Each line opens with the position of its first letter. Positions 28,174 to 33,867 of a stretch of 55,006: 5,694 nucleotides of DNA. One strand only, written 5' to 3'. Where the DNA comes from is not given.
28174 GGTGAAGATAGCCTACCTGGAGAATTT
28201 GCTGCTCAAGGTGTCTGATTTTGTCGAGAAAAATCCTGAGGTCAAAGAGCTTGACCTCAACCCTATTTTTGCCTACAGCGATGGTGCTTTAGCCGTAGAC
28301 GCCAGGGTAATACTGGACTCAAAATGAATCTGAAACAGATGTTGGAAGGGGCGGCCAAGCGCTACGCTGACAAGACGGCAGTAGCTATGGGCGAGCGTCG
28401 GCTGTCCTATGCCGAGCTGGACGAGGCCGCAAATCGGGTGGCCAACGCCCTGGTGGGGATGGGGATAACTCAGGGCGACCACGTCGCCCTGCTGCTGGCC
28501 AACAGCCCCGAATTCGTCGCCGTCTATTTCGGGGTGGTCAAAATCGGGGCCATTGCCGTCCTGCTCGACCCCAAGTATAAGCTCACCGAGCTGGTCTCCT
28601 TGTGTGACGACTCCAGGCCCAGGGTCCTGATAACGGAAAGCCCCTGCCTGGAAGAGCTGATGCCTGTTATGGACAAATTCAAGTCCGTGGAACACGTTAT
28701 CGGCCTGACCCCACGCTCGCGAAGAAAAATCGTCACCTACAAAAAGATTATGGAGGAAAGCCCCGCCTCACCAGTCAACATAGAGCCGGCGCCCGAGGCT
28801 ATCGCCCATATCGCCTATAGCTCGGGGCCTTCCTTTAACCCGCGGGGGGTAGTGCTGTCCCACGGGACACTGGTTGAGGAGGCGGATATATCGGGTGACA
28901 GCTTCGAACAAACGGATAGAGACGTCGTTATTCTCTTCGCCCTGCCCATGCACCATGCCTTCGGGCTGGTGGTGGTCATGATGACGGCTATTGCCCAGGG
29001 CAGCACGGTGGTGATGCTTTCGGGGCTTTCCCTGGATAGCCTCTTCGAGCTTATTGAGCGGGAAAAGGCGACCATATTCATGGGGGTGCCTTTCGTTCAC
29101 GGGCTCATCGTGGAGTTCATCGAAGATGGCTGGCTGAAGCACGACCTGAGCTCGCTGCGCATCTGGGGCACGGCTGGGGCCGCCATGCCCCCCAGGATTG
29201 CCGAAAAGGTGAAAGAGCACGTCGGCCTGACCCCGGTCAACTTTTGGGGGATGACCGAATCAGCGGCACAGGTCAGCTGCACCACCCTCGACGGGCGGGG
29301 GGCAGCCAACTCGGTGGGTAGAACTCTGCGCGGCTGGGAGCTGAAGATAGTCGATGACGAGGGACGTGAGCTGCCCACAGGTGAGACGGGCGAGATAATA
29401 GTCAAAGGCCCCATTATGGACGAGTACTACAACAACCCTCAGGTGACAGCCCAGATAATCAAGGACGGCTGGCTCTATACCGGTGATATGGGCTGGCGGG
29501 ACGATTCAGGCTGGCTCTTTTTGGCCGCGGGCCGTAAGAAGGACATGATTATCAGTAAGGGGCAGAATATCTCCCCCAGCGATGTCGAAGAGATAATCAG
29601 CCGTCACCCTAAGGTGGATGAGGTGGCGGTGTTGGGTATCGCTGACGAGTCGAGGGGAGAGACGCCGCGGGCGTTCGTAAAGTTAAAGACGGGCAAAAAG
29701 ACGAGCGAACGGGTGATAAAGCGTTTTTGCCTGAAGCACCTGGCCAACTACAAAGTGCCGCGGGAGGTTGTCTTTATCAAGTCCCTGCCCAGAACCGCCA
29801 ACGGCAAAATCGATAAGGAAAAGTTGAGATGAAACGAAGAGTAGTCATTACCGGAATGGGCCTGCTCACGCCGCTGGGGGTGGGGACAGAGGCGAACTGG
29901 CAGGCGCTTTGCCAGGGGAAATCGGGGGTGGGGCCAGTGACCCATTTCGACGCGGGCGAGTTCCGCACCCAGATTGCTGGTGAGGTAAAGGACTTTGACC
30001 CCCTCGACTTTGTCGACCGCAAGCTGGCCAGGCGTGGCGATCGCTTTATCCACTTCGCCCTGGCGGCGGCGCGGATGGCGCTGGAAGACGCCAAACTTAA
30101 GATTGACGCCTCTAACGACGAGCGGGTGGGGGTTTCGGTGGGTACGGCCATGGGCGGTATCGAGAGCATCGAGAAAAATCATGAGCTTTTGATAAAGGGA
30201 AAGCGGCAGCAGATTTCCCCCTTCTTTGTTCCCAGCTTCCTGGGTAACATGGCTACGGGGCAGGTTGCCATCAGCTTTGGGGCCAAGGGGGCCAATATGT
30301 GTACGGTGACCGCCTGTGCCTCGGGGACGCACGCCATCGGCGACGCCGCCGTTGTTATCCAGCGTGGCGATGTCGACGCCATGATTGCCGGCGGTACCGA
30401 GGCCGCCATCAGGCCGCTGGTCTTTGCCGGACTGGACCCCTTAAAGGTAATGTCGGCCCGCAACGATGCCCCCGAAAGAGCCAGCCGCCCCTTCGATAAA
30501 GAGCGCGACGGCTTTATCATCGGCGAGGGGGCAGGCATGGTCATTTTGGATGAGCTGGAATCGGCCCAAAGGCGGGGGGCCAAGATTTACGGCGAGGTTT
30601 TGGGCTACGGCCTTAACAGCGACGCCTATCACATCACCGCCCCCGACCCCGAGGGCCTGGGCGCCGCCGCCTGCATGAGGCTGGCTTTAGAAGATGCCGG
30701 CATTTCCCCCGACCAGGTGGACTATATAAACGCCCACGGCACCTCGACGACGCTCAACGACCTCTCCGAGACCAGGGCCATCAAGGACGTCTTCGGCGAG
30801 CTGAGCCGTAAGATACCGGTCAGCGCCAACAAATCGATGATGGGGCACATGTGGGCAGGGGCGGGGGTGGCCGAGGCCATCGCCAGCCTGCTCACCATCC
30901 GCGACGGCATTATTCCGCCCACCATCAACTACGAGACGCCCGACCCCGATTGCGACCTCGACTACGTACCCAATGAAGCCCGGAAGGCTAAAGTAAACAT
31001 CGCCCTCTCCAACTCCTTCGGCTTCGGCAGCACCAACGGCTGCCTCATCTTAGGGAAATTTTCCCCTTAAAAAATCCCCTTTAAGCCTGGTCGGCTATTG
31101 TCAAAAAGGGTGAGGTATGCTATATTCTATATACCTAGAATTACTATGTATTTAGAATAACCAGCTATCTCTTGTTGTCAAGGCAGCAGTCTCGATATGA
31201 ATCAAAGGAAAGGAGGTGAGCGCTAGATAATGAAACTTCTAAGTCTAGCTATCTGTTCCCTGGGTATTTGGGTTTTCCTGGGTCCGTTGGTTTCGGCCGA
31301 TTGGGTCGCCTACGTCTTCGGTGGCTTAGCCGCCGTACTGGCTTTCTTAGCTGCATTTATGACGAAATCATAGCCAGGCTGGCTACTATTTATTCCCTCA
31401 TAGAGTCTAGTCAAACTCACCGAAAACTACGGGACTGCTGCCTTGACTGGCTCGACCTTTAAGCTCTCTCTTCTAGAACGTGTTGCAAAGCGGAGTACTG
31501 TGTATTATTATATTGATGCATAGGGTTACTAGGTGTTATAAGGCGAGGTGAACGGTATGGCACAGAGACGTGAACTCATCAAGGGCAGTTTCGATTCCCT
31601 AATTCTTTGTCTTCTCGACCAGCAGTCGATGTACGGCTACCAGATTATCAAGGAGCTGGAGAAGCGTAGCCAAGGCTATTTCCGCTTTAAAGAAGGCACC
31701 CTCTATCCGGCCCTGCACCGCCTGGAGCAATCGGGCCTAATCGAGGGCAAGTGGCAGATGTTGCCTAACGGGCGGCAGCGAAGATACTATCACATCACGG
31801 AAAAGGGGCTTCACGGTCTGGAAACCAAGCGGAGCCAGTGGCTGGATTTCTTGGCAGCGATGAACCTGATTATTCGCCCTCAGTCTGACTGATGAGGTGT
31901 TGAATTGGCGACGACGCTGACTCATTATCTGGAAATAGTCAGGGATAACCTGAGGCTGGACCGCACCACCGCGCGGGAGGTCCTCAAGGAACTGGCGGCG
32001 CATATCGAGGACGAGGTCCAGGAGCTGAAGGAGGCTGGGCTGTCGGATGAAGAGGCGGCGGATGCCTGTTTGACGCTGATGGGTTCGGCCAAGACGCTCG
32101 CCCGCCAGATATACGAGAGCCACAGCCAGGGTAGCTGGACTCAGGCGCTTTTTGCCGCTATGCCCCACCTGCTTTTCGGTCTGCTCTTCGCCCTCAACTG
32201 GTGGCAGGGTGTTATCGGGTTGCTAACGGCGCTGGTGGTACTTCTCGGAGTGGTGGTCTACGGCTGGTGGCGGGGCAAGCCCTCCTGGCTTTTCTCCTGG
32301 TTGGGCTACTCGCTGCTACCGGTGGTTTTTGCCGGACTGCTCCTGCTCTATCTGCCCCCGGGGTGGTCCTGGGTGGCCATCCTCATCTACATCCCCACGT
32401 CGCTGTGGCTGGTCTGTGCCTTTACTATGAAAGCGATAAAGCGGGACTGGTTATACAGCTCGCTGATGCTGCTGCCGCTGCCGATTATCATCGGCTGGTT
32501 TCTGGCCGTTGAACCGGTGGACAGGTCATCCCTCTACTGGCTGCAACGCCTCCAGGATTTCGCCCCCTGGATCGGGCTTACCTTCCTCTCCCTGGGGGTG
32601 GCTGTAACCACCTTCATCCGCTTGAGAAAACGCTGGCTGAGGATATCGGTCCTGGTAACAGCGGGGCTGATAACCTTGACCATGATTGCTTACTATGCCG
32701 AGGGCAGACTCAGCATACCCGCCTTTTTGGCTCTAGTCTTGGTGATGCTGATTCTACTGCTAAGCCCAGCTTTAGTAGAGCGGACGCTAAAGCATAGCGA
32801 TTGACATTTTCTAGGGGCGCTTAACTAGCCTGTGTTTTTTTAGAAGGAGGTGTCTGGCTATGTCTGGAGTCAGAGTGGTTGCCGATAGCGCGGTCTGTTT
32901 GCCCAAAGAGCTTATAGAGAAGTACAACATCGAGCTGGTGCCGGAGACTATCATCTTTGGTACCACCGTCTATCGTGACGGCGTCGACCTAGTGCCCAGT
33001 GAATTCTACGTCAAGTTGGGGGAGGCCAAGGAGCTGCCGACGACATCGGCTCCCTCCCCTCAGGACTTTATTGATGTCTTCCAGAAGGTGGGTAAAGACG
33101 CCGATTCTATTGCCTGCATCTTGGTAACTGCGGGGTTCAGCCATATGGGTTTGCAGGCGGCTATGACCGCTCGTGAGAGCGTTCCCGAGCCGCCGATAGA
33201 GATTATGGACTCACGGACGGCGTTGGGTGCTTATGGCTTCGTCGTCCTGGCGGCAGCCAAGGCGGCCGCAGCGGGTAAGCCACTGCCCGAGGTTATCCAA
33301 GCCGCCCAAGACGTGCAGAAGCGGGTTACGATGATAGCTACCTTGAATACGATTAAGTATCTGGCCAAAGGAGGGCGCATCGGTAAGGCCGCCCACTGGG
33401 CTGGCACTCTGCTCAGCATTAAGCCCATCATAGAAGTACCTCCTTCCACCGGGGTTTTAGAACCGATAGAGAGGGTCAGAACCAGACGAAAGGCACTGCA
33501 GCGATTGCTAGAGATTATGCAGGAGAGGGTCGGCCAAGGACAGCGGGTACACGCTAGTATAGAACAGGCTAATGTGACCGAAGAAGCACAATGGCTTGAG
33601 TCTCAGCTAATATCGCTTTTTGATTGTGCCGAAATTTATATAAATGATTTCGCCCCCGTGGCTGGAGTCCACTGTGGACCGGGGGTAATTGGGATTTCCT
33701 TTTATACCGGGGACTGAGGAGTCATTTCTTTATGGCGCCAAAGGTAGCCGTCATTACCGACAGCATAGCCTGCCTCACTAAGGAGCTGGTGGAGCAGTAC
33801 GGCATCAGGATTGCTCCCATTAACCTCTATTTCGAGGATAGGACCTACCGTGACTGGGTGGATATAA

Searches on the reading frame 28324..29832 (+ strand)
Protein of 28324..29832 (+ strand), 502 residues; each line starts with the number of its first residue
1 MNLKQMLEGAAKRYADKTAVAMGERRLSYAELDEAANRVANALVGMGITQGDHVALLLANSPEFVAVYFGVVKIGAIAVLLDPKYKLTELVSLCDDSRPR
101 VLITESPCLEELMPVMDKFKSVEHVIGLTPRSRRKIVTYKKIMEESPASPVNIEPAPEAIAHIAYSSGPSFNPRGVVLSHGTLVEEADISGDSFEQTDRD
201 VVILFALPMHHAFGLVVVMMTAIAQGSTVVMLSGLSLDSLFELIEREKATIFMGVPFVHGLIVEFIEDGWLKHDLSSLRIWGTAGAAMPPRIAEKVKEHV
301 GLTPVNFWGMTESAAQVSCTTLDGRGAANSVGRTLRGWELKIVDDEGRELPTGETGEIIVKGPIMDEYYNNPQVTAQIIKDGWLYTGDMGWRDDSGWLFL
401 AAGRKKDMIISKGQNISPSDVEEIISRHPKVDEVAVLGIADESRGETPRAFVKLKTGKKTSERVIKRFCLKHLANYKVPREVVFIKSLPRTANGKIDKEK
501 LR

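Call 38: search_protein_families(library=pfam, proteins=[window:28324-29832:+], max_evalue=0.00001)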
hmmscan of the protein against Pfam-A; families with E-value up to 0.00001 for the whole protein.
window:28324-29832:+ (502 aa): 2 families
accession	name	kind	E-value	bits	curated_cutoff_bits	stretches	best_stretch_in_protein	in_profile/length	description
PF00501.34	AMP-binding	-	3.2e-82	276.8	29.9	1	8-369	2-384/384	AMP-binding enzyme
PF13193.12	AMP-binding_C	-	1e-20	74.8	24.5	1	421-495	2-76/76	AMP-binding enzyme C-terminal domain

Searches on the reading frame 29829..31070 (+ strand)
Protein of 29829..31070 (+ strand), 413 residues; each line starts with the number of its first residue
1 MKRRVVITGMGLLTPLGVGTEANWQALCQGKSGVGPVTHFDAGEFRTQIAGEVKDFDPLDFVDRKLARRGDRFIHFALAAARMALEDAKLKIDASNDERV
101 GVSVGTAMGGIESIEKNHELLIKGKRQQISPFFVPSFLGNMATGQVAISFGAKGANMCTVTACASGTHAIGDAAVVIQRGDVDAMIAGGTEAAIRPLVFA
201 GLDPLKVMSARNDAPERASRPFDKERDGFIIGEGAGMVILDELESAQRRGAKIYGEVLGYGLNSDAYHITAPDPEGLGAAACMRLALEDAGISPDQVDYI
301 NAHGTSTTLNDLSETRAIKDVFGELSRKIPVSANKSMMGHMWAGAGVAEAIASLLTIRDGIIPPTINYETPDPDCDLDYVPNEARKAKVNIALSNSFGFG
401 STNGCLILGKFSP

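Call 38: search_protein_families(library=pfam, proteins=[window:29829-31070:+], max_evalue=0.00001)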
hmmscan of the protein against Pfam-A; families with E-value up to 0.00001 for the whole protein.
window:29829-31070:+ (413 aa): 2 families
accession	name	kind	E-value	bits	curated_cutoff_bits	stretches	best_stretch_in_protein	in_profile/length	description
PF00109.32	ketoacyl-synt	-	2.9e-59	201.1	20.8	1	3-246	2-252/252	Beta-ketoacyl synthase, N-terminal domain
PF02801.28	Ketoacyl-synt_C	-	1.5e-39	135.1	20.8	1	254-369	1-119/119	Beta-ketoacyl synthase, C-terminal domain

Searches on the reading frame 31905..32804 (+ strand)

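Call 39: search_protein_families(library=pfam, proteins=[window:31905-32804:+], max_evalue=0.00001)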
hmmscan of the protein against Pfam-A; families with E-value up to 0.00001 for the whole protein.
window:31905-32804:+ (299 aa): 0 families

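Call 68: search_protein_families(library=pfam, proteins=[window:31905-32804:+], max_evalue=0.001)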
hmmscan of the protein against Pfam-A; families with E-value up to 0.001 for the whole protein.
window:31905-32804:+ (299 aa): 1 family
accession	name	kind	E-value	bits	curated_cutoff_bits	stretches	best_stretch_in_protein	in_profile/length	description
PF22564.2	HAAS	-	4.3e-05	24.2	27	1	8-68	2-55/55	HAAS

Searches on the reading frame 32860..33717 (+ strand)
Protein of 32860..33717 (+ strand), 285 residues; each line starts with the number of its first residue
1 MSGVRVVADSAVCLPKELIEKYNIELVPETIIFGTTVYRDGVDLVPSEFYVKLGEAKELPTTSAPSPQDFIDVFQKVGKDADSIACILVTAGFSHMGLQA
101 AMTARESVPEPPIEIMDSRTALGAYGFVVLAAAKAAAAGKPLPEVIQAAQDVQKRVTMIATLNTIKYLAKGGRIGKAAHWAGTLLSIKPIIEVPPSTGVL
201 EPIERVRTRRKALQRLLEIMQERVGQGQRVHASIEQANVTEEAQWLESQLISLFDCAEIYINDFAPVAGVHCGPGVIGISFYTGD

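Call 39: search_protein_families(library=pfam, proteins=[window:32860-33717:+], max_evalue=0.00001)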
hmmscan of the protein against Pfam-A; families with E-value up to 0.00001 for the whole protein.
window:32860-33717:+ (285 aa): 1 family
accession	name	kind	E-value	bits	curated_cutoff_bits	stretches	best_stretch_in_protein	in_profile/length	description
PF02645.21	DegV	-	1.8e-71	241.2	27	1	4-283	2-279/280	Uncharacterised protein, DegV family COG1307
